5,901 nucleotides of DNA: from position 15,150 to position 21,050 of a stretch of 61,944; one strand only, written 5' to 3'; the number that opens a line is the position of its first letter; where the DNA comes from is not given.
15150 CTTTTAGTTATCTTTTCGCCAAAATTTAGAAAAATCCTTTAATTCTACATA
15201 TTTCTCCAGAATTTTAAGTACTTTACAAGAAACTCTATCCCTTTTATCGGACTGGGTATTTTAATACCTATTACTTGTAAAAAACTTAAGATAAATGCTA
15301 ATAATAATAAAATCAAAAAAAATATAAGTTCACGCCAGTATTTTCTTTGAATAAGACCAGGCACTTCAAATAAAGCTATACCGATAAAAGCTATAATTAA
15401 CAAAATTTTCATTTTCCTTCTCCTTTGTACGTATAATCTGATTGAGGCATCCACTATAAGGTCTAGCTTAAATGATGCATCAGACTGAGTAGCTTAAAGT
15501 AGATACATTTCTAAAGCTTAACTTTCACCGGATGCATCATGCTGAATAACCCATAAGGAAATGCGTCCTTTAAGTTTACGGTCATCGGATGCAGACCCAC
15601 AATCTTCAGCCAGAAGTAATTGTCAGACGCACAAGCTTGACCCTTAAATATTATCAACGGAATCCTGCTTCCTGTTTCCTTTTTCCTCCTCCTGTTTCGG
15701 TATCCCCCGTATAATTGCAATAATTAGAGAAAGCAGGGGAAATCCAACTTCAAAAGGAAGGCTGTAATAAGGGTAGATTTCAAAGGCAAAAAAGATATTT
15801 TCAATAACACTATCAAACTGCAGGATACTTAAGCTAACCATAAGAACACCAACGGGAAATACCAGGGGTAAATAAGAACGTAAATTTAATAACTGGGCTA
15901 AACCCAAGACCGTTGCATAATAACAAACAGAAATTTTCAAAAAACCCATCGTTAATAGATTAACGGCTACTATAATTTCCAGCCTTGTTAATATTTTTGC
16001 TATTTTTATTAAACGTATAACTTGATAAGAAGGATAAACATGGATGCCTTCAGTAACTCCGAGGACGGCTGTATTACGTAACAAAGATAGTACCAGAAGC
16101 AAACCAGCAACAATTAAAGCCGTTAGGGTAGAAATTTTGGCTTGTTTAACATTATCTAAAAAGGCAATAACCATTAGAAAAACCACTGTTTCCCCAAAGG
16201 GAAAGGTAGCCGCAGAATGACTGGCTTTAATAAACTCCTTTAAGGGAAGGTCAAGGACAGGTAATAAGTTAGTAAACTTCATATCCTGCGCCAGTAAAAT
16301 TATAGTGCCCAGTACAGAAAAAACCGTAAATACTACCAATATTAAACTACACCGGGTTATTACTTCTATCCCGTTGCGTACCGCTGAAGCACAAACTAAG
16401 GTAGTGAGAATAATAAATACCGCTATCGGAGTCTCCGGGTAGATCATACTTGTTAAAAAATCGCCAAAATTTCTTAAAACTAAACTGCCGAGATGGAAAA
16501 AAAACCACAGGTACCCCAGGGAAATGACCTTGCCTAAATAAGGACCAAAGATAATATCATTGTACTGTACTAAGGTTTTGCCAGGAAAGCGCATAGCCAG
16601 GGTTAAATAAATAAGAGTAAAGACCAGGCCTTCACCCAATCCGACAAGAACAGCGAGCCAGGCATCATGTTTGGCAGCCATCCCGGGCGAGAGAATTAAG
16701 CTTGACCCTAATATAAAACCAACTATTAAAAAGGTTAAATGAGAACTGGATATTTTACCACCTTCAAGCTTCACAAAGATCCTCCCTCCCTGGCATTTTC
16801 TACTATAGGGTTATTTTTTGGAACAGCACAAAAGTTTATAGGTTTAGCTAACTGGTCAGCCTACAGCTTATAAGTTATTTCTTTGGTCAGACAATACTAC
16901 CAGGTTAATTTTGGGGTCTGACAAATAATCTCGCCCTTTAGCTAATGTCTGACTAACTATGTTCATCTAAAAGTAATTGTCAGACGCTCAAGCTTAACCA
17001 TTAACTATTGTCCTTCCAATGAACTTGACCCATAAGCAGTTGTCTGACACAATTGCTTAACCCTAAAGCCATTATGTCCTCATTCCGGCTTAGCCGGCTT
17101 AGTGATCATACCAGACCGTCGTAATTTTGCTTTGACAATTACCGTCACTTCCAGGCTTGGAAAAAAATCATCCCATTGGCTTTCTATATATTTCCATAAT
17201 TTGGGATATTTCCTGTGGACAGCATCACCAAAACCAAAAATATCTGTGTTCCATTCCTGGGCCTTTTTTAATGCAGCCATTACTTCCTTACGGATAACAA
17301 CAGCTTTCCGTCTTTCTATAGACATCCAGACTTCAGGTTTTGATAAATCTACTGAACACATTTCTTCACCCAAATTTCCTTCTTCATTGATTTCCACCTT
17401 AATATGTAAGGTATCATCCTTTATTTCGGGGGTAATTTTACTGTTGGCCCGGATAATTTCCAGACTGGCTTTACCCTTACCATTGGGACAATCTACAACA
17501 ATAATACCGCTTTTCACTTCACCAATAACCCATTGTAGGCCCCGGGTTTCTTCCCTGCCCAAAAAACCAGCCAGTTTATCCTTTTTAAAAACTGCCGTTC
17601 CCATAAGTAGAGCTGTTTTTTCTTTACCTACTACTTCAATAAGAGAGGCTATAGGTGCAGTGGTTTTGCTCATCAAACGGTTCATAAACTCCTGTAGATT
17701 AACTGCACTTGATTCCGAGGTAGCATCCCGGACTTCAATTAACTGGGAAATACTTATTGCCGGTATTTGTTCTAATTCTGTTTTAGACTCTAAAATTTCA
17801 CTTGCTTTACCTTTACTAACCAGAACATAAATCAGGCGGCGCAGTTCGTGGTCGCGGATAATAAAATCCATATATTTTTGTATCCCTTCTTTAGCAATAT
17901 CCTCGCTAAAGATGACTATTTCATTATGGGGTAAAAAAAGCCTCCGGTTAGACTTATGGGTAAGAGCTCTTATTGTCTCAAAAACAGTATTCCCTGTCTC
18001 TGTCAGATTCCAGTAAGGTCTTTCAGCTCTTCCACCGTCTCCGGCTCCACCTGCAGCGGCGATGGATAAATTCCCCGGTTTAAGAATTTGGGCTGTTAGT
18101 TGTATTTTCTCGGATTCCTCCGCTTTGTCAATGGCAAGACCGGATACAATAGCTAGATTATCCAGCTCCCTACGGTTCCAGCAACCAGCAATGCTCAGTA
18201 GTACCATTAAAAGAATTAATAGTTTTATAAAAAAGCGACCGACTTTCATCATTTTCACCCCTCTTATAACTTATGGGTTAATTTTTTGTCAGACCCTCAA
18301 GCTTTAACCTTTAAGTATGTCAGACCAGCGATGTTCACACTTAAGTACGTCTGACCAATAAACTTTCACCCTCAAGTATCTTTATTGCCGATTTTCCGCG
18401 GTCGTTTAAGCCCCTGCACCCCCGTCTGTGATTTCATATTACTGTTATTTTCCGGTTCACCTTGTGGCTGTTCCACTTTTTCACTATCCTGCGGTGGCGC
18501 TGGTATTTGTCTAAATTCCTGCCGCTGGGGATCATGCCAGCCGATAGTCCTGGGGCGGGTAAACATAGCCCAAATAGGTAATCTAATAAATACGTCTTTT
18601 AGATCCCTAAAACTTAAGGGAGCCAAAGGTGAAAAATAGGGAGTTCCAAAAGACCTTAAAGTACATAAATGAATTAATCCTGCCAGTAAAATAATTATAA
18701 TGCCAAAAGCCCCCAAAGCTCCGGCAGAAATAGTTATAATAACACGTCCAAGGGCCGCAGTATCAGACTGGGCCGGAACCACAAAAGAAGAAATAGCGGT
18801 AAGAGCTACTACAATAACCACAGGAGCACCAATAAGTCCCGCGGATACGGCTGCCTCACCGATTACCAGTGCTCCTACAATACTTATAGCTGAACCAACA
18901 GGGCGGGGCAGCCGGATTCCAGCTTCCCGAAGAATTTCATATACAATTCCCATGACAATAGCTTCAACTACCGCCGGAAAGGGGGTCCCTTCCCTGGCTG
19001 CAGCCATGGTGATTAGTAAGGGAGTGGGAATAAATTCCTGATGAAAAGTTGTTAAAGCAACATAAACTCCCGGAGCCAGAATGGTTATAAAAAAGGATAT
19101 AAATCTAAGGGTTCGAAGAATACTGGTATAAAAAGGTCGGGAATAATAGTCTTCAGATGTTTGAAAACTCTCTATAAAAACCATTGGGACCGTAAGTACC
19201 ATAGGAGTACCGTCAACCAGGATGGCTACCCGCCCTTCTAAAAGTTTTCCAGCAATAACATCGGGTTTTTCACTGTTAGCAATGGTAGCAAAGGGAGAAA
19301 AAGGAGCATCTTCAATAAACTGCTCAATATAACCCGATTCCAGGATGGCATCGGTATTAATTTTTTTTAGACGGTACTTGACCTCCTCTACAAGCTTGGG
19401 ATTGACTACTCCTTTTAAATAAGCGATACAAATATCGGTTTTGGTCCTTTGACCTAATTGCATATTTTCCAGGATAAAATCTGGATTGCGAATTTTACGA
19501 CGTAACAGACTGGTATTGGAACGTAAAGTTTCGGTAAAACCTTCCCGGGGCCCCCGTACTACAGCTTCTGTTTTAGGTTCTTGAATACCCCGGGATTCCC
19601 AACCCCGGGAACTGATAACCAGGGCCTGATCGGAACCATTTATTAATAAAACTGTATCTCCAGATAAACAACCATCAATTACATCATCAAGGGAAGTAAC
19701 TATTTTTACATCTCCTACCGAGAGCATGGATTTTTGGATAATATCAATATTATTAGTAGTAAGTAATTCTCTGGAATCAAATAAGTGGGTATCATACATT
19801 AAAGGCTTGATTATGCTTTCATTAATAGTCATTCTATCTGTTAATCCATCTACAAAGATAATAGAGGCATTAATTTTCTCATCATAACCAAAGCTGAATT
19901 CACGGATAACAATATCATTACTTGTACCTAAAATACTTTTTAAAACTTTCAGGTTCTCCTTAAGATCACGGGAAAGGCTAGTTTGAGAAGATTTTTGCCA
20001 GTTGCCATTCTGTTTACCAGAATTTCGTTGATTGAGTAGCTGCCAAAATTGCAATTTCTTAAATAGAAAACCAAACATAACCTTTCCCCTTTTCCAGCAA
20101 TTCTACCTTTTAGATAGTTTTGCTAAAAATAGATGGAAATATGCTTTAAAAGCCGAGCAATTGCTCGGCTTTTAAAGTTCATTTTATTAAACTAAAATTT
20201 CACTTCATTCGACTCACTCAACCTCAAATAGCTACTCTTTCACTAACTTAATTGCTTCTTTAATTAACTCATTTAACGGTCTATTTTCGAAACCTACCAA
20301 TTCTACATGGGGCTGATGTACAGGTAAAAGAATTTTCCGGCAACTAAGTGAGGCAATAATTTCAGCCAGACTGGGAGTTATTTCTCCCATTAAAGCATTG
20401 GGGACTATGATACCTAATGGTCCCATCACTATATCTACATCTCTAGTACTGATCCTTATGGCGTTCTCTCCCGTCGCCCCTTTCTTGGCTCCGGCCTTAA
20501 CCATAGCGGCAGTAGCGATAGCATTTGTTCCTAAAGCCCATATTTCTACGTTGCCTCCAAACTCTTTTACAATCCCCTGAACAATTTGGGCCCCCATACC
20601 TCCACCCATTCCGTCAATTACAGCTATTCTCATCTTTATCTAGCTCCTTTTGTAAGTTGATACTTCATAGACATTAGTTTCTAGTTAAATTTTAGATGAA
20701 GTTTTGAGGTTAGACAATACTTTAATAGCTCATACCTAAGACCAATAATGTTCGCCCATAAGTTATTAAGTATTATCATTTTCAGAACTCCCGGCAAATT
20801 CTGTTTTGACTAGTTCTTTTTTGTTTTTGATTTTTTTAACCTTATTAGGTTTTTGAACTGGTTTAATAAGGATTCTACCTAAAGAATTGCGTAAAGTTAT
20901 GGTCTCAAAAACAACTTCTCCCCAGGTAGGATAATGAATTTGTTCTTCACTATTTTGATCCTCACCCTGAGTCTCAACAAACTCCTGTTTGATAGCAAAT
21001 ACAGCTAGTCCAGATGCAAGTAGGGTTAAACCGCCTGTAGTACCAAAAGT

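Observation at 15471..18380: Phased 30-32 bp repeats with a GTCWGAC palindromic core fill every spacer of the germinant-receptor locus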

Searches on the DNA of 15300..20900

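Call 14: search_rna_families(source=window, start=15300, end=20900, threshold=evalue, max_evalue=10)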
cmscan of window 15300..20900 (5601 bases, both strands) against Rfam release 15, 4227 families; matches with E-value up to 10: 12.
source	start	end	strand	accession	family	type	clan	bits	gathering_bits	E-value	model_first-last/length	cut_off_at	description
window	19854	19923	-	RF01615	ceN111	Gene; snRNA; snoRNA; CD-box;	-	26.4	43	0.15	1-70/70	no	Nematode snoRNA ceN111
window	20145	20257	-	RF00512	Leu_leader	Cis-reg; leader;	-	25.6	50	0.043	1-148/148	no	Leucine operon leader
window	20095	20176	+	RF00512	Leu_leader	Cis-reg; leader;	-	24.2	50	0.099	1-148/148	no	Leucine operon leader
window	20133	20198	-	RF02606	AbsR28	Gene; sRNA;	-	23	50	0.061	1-180/180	no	Acinetobacter sRNA 28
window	19663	19719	-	RF00069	SNORD24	Gene; snRNA; snoRNA; CD-box;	-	21.5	41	5.4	1-76/76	no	Small nucleolar RNA SNORD24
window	20145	20176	-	RF01061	mir-548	Gene; miRNA;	-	19.5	90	5.3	1-84/84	no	mir-548 microRNA precursor family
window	20145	20176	+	RF01061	mir-548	Gene; miRNA;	-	19.5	90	5.3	1-84/84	no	mir-548 microRNA precursor family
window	20076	20186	+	RF00443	SNORA27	Gene; snRNA; snoRNA; HACA-box;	CL00032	18.8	64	7.3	1-127/127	no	Small nucleolar RNA SNORA27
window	19802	19890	-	RF01420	snoR113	Gene; snRNA; snoRNA; CD-box;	-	18.6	47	2.7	1-103/103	no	Small nucleolar RNA snoR113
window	15981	16030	+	RF02060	STnc410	Gene; sRNA;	-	15.1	50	9.1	1-158/158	no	Enterobacterial sRNA STnc410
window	16717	16931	-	RF02111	IS009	Gene;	-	13.4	117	9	1-199/199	no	IS009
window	20148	20173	-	RF02687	RAGATH-8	Gene; sRNA;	-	12.8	86.7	4.9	1-276/276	no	RAGATH-8 RNA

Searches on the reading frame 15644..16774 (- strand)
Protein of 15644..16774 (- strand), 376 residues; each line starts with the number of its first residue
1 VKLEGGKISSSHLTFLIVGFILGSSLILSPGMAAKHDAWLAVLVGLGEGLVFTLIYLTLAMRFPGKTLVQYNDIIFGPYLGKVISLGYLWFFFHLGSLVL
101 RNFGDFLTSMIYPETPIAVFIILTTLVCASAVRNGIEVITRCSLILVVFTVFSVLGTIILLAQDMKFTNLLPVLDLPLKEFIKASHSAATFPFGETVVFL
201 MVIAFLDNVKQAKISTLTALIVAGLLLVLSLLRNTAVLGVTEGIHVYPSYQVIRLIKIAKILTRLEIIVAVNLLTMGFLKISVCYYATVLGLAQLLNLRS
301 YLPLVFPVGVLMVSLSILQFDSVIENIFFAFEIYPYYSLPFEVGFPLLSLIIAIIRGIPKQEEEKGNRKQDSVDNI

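Call 7: search_protein_families(library=pfam, proteins=[window:15644-16774:-])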
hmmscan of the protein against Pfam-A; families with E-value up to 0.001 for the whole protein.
window:15644-16774:- (376 aa): 1 family
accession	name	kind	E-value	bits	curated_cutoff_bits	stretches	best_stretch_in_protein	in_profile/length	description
PF03845.19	Spore_permease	-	1.4e-55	188.9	23.4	1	7-319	1-316/321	Spore germination protein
